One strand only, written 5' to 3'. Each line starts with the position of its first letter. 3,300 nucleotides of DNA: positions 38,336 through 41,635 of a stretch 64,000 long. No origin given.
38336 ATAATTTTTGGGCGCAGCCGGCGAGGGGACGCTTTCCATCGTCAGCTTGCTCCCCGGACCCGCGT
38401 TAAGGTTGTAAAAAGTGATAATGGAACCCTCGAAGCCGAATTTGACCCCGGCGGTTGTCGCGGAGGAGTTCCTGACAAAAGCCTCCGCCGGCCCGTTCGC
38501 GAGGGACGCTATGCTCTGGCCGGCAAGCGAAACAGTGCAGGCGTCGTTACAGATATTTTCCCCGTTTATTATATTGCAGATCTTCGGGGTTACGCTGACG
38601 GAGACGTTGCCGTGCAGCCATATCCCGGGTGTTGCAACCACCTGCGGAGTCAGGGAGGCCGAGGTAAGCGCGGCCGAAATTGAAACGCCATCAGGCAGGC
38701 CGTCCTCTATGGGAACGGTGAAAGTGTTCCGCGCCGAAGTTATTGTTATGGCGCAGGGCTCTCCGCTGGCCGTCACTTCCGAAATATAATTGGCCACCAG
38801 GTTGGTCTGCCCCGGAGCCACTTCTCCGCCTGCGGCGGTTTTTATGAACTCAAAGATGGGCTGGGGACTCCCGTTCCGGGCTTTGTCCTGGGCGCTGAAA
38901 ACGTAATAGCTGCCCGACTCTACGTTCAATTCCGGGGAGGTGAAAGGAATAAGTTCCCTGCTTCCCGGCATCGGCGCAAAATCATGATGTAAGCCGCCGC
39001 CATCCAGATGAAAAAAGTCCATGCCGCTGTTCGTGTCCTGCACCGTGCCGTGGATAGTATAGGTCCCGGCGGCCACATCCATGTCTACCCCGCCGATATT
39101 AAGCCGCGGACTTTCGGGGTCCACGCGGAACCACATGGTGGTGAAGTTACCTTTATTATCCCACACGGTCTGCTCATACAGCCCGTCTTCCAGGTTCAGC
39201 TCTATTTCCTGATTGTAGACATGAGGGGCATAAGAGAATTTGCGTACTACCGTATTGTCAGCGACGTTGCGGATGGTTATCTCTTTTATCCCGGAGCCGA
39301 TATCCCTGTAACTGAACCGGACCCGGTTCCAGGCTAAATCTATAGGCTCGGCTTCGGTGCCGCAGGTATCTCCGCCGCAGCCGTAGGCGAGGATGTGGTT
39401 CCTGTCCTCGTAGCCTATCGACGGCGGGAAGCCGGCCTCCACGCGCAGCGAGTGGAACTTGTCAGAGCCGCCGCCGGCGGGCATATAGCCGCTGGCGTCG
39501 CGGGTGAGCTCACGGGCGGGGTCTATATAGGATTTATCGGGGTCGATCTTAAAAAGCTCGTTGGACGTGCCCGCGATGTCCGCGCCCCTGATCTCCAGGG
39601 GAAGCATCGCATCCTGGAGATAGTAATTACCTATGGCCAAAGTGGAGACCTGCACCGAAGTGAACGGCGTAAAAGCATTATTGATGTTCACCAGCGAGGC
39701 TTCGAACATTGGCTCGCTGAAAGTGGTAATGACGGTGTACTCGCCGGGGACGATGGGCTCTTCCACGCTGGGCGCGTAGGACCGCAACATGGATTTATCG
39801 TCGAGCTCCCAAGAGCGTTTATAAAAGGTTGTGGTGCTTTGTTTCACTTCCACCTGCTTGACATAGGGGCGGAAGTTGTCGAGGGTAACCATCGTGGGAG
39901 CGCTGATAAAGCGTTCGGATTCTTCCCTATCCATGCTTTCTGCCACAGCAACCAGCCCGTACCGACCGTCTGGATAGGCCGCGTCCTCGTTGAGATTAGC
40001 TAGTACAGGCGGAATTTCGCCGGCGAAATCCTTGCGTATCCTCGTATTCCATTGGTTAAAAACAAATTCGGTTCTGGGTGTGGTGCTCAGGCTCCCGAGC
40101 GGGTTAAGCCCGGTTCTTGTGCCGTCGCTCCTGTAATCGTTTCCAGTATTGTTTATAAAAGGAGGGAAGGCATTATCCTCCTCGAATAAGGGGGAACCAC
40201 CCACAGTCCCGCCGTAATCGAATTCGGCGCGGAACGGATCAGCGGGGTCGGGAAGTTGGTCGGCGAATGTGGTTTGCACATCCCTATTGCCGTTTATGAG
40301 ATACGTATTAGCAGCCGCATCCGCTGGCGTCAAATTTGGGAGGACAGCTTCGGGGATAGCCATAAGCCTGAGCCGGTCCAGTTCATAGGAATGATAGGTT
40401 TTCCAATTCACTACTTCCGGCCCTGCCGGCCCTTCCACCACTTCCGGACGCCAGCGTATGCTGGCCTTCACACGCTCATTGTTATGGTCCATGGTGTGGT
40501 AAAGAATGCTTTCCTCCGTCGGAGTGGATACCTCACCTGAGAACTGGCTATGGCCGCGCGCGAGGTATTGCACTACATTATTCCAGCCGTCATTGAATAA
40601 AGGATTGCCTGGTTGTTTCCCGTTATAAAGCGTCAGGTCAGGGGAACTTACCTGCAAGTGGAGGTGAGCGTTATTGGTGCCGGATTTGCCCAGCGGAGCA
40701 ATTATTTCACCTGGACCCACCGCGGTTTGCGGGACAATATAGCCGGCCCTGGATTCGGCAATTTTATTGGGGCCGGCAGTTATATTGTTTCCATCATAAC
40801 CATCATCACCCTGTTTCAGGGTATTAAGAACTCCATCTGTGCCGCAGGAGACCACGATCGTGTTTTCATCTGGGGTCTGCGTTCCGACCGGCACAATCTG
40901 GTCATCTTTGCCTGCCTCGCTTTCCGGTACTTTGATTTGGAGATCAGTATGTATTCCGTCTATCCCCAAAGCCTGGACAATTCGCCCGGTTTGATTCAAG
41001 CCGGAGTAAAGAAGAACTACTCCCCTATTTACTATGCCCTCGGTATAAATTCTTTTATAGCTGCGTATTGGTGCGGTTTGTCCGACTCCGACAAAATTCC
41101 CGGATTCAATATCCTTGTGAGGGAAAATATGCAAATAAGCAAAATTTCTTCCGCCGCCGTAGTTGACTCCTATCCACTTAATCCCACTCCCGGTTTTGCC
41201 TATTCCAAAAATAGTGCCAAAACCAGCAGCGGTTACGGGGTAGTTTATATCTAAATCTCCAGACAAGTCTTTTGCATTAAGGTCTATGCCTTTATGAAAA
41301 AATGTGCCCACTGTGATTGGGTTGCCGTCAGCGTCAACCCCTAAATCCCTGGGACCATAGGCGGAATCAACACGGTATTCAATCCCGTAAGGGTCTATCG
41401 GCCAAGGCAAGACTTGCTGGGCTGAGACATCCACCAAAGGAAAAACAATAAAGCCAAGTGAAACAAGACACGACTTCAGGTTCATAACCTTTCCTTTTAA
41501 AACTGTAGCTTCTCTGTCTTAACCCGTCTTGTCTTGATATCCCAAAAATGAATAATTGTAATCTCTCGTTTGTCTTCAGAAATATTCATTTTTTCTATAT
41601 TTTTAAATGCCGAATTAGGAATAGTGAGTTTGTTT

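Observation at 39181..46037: Tandem ~3.4-kb segmental duplication creates a second promoter, a second small protein and a head-only M23 gene that stops at the junction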

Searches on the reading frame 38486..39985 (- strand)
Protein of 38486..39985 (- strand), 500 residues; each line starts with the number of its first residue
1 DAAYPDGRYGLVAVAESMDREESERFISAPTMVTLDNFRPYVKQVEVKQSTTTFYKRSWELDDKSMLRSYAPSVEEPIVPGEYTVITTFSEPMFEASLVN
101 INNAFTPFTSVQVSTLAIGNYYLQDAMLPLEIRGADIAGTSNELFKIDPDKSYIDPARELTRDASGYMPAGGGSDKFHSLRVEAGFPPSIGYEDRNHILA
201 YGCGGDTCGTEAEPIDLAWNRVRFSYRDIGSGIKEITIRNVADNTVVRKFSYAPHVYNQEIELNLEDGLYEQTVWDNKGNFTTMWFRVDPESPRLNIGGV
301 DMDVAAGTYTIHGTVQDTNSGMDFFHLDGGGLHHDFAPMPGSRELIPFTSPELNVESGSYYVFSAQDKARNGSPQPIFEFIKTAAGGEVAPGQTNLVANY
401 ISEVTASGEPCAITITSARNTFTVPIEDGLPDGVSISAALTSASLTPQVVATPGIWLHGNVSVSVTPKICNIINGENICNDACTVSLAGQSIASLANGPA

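Call 71: find_homologous_proteins(query=window:38486-39985:-)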
Query window:38486-39985:- (500 aa): 2 proteins with E <= 0.001 among 8000 candidates.
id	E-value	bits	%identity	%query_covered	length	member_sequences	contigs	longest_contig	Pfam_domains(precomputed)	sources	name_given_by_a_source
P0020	2.6e-166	572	58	99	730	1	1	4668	-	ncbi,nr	ncbi:MAG: hypothetical protein Q8O90_02495, partial [Elusimicrobiota bacterium]|nr:hypothetical prot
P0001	4.5e-157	542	90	54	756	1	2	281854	-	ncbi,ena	-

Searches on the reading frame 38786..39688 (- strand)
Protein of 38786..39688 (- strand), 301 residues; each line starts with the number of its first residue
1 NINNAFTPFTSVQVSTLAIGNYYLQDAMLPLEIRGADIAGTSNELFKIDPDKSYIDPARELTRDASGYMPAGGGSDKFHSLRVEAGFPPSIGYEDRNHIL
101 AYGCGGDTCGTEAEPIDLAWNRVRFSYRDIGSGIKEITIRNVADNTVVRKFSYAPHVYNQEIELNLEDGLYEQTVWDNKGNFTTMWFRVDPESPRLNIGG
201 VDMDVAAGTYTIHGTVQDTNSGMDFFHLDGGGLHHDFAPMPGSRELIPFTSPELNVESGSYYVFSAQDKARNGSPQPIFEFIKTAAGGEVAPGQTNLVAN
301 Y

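Call 84: predict_structure(alignment_id=A5)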
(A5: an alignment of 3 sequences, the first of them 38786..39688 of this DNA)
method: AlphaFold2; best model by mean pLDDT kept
length: 301 residues; sequences in the alignment: 3
mean_pLDDT: 42.9   pTM: 0.43
mean pLDDT of the five models: 42.9, 38.7, 36.8, 36.3, 35.4
residues with pLDDT >= 90: 0; 70-90: 22; 50-70: 82; < 50: 197
segments of 3 or more residues with pLDDT < 50: 1-143, 145-170, 177-181, 285-301
pLDDT, mean of each block of 10 residues (from residue 1): 21 24 22 26 27 27 26 27 30 31 29 31 35 41 45 32 35 50 57 53 64 63 71 66 63 71 67 59 51 44 40
secondary structure, 60 per line:
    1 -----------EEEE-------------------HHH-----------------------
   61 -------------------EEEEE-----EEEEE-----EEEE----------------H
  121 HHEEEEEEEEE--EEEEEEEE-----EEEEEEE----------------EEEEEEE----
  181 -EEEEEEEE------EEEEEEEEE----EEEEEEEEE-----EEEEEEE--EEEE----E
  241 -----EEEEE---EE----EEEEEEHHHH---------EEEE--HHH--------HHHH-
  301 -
elements in order: E12-15 E80-84 E90-94 E100-103 E123-131 E134-141 E147-153 E170-176 E182-189 E196-204 E209-217 E223-229 E232-235 E246-250 E260-265 H266-269 E279-282 H296-299
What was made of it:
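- The AlphaFold model of that region was too poor to decide (pLDDT 43, call 84).
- Tried and rejected: Structure of the domain cut by the junction: the model is too poor (pLDDT 43, call 84).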

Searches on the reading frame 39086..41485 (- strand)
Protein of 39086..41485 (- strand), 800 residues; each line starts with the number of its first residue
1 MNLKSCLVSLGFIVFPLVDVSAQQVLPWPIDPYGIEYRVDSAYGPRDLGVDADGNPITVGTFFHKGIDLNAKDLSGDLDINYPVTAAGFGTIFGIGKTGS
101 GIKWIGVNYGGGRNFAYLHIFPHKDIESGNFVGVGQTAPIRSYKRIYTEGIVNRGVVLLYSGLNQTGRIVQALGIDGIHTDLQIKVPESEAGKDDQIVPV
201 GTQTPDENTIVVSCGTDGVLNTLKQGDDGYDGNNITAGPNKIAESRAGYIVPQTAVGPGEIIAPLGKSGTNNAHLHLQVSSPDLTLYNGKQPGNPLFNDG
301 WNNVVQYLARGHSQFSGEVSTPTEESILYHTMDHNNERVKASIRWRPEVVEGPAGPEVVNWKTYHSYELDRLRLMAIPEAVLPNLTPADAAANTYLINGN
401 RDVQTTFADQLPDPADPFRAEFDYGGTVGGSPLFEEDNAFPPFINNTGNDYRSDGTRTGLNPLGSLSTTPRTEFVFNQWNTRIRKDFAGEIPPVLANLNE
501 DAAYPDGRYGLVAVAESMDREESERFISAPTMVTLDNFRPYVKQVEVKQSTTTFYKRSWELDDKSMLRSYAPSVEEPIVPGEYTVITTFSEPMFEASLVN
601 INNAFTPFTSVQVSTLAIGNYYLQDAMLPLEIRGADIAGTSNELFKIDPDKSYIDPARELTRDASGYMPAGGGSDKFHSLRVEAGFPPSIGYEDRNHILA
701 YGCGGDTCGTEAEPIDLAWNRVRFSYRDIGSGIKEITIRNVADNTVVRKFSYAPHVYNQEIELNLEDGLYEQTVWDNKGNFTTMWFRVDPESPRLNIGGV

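Call 27: find_related_loci(query=A1, collection=genome_contigs, flank=10000)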
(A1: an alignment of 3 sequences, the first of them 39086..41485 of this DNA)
Query A1 (800 aa) in genome_contigs; peptide patterns used: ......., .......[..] (x = any residue, [..] = any of these).
142 stretches matched a pattern; 2 encode a relative of the query (tblastn E <= 1e-3); 2 distinct loci.
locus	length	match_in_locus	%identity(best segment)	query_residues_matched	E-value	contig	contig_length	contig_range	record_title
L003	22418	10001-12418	45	2-794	0e+0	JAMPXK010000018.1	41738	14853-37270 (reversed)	MAG: Elusimicrobiales bacterium isolate R2F_R2FSRR_metabat.29 R2F_C458, whole genome shotgun sequence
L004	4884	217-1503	45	341-772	1e-98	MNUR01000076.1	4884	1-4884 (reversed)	MAG: Elusimicrobia bacterium CG1_02_56_21 cg1_0.2_scaffold_20457_c, whole genome shotgun sequence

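Call 36: search_protein_families(library=pfam, proteins=[L004:1687-2202:-, L004:2238-2747:-, L004:2797-4458:+], max_evalue=0.01)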
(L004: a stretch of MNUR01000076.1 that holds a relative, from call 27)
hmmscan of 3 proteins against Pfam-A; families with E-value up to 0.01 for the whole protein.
L004:1687-2202:- (171 aa): 1 family
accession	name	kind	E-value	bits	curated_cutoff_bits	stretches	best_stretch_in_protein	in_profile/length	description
PF13358.12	DDE_3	-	2.3e-23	83.1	28.6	1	6-139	16-145/146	DDE superfamily endonuclease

L004:2238-2747:- (169 aa): 7 families
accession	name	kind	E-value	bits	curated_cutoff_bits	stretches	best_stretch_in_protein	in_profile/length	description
PF13592.12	HTH_33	-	1.1e-19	70.2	25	1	102-158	3-59/60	Winged helix-turn helix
PF13565.12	HTH_32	-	3.4e-11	44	33.7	1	50-130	1-73/73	Homeodomain-like domain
PF13384.12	HTH_23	-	5.8e-11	42.3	24.6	1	20-66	3-49/50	Homeodomain-like domain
PF13551.12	HTH_29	-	6.8e-09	36.1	28.1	1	34-80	11-60/64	Winged helix-turn helix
PF06056.18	Terminase_5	-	7.2e-07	29.5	20.3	1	24-66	3-45/58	Putative ATPase subunit of terminase (gpP-like)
PF13518.12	HTH_28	-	6.1e-06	26.7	25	1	24-74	2-50/52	Helix-turn-helix domain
PF01527.26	HTH_Tnp_1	-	0.0036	17.9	24.1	1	26-79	14-64/75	Transposase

L004:2797-4458:+ (553 aa): 1 family
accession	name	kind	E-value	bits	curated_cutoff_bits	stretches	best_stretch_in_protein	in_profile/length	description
PF23981.1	DUF7305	-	1.3e-08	35.3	27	1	320-409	80-172/185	Domain of unknown function (DUF7305)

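Call 40: find_related_loci(query=A2, collection=metagenome_contigs, flank=10000)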
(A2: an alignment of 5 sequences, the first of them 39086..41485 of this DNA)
Query A2 (800 aa) in metagenome_contigs; peptide patterns used: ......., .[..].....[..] (x = any residue, [..] = any of these).
199 stretches matched a pattern; 6 encode a relative of the query (tblastn E <= 1e-3); 6 distinct loci.
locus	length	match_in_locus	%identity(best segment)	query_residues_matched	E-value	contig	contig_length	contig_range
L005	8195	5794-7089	77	1-447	0e+0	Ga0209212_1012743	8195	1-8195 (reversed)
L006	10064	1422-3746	47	3-800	0e+0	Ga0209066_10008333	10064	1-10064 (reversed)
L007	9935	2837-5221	44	2-800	0e+0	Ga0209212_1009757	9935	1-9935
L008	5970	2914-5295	44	22-800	0e+0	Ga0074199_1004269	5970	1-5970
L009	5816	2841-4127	45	341-772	3e-98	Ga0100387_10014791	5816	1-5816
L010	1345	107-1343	48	2-426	3e-94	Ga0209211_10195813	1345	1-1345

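Call 46: search_protein_families(library=pfam, proteins=[L005:940-4650:+, L007:1-570:+, L007:569-1933:+, L009:252-1394:+, L009:1307-2893:+, L006:1422-7868:+, L008:347-1018:+, L008:1060-1773:+], max_evalue=0.01)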
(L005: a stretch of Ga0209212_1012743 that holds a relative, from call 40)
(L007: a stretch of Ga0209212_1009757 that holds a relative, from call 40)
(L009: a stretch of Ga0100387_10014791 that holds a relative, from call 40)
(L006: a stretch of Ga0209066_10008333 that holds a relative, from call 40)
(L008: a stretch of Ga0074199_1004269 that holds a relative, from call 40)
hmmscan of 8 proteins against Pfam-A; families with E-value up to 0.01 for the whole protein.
L005:940-4650:+ (1237 aa): 1 family
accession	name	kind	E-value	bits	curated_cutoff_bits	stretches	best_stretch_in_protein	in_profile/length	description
PF01551.29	Peptidase_M23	-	1.3e-12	48.2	28.7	1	58-142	2-89/96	Peptidase family M23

L007:1-570:+ (190 aa): 0 families

L007:569-1933:+ (455 aa): 0 families

L009:252-1394:+ (381 aa): 0 families

L009:1307-2893:+ (529 aa): 0 families

L006:1422-7868:+ (2149 aa): 4 families
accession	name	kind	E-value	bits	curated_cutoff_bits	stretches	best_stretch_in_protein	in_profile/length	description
PF01833.30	TIG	-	3.7e-71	235.6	20.9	8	1777-1860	1-84/84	IPT/TIG domain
PF01551.29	Peptidase_M23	-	3.9e-08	33.8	28.7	1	52-115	2-60/96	Peptidase family M23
PF19077.6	Big_13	-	1.4e-07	32.3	27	0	1813-1863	50-101/102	Bacterial Ig-like domain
PF13750.12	Big_3_3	-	0.0073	16.4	27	0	1193-1254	12-73/157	Bacterial Ig-like domain (group 3)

L008:347-1018:+ (224 aa): 0 families

L008:1060-1773:+ (238 aa): 2 families
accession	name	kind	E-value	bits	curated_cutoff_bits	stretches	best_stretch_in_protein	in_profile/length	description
PF00072.30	Response_reg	-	3.9e-10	40.3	30.2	1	11-121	1-110/111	Response regulator receiver domain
PF00486.34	Trans_reg_C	-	1.1e-05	25.8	26.2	1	157-226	4-75/77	Transcriptional regulatory protein, C terminal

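Call 56: search_protein_representatives(alignment_id=A1)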
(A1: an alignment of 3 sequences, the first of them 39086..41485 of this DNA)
Query: 3 sequences, 757 profile positions. Proteins with E-value up to 0.001 (for the whole library): 267; up to 1e-10: 94; up to 1e-30: 19. The best 150 are listed.
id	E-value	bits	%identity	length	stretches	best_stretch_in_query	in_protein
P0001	0.0e+00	1508.0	-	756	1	1-757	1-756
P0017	3.9e-117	409.1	-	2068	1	473-756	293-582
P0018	9.7e-117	407.8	-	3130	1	303-725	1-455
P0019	5.3e-103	362.4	-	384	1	406-755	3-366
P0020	1.8e-91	324.3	-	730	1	516-756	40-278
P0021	1.4e-83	298.2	-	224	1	1-230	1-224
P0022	4.6e-79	283.2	-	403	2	252-456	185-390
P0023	4.3e-64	233.7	-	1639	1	252-670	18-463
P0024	6.3e-49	183.6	-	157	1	1-151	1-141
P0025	3.4e-47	177.8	-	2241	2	6-512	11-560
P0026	4.8e-43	164.1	-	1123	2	420-755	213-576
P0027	9.6e-43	163.1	-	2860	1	417-726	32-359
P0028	6.5e-41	157.1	-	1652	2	469-725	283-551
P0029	1.9e-39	152.3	-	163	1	131-282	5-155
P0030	4.7e-38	147.6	-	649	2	443-728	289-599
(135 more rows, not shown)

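Call 64: search_protein_families(library=pfam, proteins=[L003:20275-21183:+, L006:7881-8771:+], max_evalue=1)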
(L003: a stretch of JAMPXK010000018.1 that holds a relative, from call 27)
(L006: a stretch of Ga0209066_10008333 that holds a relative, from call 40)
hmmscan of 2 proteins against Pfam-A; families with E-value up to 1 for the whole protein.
L003:20275-21183:+ (302 aa): 2 families
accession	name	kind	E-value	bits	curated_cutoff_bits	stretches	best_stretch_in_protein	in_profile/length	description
PF03349.22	Toluene_X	-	0.0021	17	29.7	1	16-82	3-67/421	Outer membrane protein transport protein (OMPP1/FadL/TodX)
PF19572.5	PorV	-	0.014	15.3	27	1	20-61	8-49/243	Type IX secretion system protein PorV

L006:7881-8771:+ (297 aa): 3 families
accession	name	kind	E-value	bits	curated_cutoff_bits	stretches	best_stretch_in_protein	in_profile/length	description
PF03349.22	Toluene_X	-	0.014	14.3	29.7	1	17-81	3-65/421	Outer membrane protein transport protein (OMPP1/FadL/TodX)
PF19572.5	PorV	-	0.03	14.3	27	1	20-62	7-49/243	Type IX secretion system protein PorV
PF03687.19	UPF0164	-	0.071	12.3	21.4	1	27-96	42-111/325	Uncharacterised protein family (UPF0164)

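Call 72: find_encoding_contigs(protein=P0020, flank=10000, max_places=3)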
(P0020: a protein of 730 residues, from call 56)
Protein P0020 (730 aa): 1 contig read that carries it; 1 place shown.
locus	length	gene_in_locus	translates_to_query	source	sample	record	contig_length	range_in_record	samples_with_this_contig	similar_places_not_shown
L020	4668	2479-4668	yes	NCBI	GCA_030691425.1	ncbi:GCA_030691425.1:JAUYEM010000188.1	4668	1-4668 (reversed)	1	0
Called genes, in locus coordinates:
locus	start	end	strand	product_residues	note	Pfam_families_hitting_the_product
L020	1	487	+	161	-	?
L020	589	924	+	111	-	PF20586:DUF6788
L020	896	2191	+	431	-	-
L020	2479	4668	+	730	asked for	?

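Call 86: search_solved_structures(query=A1, max_evalue=0.1)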
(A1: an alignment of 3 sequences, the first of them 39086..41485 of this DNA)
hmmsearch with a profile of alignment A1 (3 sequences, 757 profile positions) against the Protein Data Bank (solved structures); distinct sequences matched with E-value up to 0.1: 0.
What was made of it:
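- Tried and rejected: Sequence relatives with solved structures for the head: none at E <= 0.1 (call 86).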

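Call 87: search_protein_families(library=padloc, proteins=[window:39086-41485:-], max_evalue=0.01)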
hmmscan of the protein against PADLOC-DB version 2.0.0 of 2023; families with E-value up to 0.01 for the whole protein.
window:39086-41485:- (800 aa): 0 families
